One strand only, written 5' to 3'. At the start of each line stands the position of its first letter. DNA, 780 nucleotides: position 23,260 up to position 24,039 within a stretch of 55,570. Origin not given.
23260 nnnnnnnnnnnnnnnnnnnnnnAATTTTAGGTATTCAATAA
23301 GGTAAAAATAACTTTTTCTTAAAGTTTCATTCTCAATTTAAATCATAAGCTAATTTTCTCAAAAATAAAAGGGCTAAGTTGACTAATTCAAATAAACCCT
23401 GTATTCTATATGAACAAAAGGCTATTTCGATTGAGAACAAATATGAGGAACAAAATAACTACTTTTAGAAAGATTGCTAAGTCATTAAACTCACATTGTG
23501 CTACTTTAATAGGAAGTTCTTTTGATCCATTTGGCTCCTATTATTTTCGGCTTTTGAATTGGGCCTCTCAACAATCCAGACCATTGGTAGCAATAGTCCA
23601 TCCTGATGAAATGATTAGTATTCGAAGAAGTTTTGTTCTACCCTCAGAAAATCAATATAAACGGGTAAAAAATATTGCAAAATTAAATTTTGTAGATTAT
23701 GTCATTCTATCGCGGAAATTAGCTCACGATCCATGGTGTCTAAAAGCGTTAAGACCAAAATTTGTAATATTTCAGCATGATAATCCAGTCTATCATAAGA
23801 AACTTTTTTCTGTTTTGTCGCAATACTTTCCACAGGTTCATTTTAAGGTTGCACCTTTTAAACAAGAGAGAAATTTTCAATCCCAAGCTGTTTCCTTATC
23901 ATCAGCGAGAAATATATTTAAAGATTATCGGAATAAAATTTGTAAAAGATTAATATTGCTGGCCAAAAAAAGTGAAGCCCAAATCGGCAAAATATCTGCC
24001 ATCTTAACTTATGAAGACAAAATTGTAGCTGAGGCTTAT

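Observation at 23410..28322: Convergent accessory cluster of six nucleotide-handling enzymes with no obvious known pathway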

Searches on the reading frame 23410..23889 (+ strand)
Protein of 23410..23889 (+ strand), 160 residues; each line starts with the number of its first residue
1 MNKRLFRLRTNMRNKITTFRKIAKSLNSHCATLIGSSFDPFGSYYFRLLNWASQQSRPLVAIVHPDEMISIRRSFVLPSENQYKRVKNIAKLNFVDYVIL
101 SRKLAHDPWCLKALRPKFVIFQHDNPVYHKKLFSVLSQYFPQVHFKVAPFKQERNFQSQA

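Call 55: search_solved_structures(query=A3, max_evalue=10, show_alignments=4)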
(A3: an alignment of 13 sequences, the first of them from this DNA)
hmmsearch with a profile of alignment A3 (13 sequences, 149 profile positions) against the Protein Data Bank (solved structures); distinct sequences matched with E-value up to 10: 8.
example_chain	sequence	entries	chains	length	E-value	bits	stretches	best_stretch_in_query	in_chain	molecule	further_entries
3elb_A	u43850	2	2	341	0.0001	25.2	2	3-109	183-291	Ethanolamine-phosphate cytidylyltransferase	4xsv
3glv_A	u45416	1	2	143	0.00068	22.6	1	23-134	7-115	Lipopolysaccharide core biosynthesis protein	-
9ftf_A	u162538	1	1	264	0.039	16.8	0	31-67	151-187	RNA-directed RNA polymerase L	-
5x9q_A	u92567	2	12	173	0.21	14.5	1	17-89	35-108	Putative cytidylyltransferase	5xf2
3plx_B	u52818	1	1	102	0.66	12.9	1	82-116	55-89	Aspartate 1-decarboxylase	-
6lk8_E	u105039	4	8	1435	1.1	12.2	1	30-67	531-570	outer Nup160 | Nup160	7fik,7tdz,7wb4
6cng_A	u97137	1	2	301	1.2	12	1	105-139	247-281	Fatty Acid Kinase (Fak) B3 protein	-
7bqc_A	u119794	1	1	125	1.3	11.9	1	107-147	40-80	NF4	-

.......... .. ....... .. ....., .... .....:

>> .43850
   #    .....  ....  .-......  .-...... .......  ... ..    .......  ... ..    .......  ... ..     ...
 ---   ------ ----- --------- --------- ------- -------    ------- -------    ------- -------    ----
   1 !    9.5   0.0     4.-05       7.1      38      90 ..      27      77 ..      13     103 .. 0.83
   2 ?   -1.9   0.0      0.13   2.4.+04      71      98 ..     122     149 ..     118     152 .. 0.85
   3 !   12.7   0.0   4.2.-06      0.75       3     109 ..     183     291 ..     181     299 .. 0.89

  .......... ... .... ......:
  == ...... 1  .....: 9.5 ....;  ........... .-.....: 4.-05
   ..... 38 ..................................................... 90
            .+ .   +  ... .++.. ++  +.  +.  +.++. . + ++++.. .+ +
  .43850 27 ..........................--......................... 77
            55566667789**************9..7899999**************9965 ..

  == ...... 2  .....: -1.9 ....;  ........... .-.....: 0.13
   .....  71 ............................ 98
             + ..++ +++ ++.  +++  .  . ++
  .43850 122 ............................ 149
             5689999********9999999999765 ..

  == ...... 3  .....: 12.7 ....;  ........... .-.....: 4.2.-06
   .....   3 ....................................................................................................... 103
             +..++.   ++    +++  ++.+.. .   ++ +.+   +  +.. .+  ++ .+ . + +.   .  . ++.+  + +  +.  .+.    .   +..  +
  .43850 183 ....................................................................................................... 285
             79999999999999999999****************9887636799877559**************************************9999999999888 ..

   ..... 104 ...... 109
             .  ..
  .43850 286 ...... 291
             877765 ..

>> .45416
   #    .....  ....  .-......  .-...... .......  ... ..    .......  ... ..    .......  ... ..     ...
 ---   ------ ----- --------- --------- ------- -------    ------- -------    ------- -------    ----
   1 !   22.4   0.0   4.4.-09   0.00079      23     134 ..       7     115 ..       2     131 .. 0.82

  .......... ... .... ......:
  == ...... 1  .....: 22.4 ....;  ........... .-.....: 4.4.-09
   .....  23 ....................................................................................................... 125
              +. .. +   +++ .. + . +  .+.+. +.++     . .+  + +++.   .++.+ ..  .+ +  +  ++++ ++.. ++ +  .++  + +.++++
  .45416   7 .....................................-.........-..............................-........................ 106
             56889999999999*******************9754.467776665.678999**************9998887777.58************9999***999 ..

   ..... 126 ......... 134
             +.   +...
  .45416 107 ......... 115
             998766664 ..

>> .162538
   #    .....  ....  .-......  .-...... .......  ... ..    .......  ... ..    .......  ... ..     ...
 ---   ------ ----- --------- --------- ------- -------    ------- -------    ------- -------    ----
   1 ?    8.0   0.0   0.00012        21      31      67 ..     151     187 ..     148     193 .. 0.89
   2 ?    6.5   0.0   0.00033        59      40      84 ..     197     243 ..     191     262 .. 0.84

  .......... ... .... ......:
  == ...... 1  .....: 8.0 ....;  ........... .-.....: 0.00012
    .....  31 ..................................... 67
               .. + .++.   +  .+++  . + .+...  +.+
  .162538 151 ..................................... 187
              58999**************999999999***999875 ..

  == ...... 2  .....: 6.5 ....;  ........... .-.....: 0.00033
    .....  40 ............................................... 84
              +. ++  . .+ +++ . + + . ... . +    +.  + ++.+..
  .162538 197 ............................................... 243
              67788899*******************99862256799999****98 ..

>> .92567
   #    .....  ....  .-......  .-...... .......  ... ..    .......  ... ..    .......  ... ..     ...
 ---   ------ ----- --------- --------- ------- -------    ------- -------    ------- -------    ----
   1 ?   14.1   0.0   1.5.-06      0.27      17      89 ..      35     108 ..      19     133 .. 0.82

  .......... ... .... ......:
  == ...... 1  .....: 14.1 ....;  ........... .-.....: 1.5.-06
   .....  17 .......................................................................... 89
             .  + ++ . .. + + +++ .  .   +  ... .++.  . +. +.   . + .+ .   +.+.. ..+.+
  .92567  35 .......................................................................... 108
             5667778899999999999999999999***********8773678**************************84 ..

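Call 81: search_protein_representatives(alignment_id=A3)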
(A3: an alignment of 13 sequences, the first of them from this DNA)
Query: 13 sequences, 149 profile positions. Proteins with E-value up to 0.001 (for the whole library): 904; up to 1e-10: 42; up to 1e-30: 10. The best 150 are listed.
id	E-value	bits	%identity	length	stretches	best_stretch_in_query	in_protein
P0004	3.8e-70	250.6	-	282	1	1-147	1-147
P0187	1.6e-51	190.2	-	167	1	2-145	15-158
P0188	1.1e-49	184.1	-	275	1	1-143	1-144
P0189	4.8e-48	178.9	-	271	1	1-145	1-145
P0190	9.2e-48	178.0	-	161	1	1-147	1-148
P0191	4.1e-44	166.1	-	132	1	1-130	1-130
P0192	6.1e-40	152.6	-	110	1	3-103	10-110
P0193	4.8e-34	133.4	-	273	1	5-141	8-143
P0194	7.6e-33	129.5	-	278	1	4-136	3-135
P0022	2.6e-31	124.6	-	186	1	59-144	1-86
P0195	1.3e-29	119.0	-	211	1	4-142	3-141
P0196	2.5e-28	114.9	-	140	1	2-136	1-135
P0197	5.1e-27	110.6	-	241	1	1-144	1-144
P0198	2.3e-24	102.0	-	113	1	5-107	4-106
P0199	7.8e-24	100.3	-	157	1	5-142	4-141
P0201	5.0e-22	94.4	-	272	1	4-144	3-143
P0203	3.9e-18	81.8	-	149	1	5-136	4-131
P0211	1.2e-13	67.3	-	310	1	16-135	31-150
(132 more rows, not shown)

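Call 83: list_cluster_members(proteins=[P0201, P0211, P0197, P0193, P0196, P0203, P0017, P0037, P0010])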
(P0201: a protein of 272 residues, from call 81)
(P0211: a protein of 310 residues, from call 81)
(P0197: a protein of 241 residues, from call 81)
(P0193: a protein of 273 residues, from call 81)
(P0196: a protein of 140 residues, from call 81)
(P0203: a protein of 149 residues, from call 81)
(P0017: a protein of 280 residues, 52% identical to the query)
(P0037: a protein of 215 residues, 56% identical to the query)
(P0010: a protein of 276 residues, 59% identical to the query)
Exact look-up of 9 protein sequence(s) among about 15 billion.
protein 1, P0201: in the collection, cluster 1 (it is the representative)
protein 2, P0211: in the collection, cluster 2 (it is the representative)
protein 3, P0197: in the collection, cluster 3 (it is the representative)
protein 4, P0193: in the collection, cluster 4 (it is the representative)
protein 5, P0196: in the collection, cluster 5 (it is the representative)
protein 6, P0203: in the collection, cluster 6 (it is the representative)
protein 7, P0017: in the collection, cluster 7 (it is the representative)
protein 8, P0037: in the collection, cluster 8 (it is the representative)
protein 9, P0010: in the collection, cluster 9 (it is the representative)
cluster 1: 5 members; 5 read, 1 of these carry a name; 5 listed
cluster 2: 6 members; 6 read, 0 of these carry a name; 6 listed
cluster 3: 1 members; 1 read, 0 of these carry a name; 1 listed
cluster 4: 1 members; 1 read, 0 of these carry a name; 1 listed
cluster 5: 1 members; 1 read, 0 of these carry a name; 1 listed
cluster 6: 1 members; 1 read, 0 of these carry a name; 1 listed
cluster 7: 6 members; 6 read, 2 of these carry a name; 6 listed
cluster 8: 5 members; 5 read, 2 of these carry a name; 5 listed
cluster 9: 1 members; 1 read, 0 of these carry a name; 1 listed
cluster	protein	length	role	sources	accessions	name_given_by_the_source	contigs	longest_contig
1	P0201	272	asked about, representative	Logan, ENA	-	-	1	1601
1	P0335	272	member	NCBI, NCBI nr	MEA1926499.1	MAG: deaminase [Patescibacteria group bacterium] | deaminase [Patescibacteria group bacterium]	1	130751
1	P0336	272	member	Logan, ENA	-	-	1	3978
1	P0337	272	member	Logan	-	-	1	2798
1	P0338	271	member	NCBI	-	-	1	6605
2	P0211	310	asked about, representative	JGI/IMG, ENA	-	-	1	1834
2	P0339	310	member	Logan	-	-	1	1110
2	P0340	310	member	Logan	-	-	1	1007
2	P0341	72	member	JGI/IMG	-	-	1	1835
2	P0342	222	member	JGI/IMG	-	-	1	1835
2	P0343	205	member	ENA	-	-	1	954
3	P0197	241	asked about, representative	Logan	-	-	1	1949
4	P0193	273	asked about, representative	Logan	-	-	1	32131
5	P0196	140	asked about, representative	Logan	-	-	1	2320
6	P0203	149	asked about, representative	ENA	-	-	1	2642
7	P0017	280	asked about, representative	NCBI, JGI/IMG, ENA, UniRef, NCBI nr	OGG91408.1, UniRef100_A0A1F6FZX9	hypothetical protein A3H03_00265 [Candidatus Kuenenbacteria bacterium ... | CMP/dCMP-type deaminase domain-containing protein n=1 Tax=Candidatus Kuenenbacteria ... | MAG: hypothetical protein A3H03_00265 [Candidatus Kuenenbacteria bacterium ...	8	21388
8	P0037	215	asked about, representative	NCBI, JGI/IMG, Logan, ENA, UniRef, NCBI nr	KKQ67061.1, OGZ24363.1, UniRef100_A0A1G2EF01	MAG: hypothetical protein A2W71_00115 [Candidatus Nealsonbacteria bacterium ... | Uncharacterized protein n=1 Tax=Candidatus Nealsonbacteria bacterium RIFCSPLOWO2_02_39_8 ... | MAG: hypothetical protein US88_C0016G0033 [Parcubacteria group bacterium ...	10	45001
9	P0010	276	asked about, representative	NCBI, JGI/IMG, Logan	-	-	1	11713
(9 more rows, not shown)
